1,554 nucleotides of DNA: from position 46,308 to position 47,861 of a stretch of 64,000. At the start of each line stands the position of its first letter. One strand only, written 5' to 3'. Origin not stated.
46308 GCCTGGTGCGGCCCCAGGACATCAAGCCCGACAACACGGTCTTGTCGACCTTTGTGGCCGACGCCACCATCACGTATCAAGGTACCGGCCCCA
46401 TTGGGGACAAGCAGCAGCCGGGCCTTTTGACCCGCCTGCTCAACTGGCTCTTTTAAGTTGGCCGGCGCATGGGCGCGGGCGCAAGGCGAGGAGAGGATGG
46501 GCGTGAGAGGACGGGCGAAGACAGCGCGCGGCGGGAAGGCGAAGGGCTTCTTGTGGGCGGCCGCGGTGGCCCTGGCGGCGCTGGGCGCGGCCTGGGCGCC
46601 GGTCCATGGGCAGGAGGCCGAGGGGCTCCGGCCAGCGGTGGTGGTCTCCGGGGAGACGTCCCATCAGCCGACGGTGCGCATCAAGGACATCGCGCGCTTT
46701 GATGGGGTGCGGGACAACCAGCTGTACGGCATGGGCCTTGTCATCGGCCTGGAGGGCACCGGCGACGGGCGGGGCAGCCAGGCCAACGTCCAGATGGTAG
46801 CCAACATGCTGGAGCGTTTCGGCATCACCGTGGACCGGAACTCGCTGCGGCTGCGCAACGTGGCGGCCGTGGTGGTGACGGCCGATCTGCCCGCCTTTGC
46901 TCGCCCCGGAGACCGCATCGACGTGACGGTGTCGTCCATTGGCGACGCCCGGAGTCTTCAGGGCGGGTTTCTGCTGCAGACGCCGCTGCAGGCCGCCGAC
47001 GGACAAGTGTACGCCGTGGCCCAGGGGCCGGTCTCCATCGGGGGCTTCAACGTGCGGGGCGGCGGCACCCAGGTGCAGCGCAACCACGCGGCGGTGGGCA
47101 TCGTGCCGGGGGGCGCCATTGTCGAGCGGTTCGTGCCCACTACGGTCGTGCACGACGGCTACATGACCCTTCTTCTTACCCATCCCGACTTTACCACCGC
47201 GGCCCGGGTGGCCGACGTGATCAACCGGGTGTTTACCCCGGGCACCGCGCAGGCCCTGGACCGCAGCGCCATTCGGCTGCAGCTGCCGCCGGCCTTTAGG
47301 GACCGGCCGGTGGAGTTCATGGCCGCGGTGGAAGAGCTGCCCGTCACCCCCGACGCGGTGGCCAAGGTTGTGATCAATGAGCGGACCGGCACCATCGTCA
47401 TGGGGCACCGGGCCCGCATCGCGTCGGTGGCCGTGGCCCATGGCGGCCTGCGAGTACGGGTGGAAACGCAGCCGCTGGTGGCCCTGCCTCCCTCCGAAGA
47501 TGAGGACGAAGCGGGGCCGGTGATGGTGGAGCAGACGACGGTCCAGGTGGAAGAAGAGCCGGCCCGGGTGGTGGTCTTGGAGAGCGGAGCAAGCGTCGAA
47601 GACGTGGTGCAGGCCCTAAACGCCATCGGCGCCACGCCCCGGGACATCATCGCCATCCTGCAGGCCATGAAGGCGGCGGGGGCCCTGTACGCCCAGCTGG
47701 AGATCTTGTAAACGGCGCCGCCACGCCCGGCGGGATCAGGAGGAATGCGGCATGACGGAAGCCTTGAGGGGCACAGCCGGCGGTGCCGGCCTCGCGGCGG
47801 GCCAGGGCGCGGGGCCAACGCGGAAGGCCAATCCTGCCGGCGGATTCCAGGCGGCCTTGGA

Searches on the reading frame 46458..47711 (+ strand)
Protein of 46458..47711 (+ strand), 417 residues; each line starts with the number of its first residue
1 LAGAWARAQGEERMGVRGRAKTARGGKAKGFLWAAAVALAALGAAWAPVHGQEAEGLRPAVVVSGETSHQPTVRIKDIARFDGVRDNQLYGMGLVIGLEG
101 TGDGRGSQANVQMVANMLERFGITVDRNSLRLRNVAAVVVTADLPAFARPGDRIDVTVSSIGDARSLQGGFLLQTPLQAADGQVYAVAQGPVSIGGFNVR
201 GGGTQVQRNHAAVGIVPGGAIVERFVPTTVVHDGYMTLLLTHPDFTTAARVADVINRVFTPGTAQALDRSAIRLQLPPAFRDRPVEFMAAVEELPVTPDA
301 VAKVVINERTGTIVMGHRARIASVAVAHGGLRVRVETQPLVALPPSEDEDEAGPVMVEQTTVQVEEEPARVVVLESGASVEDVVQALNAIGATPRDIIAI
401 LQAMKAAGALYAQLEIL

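Call 16: search_protein_families(library=pfam, proteins=[window:46458-47711:+], max_evalue=0.00001)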
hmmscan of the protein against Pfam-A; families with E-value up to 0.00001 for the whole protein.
window:46458-47711:+ (417 aa): 1 family
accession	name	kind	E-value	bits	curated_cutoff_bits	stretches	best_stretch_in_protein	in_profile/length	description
PF02119.21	FlgI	-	1.9e-133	445.1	25.3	1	74-416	1-343/343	Flagellar P-ring protein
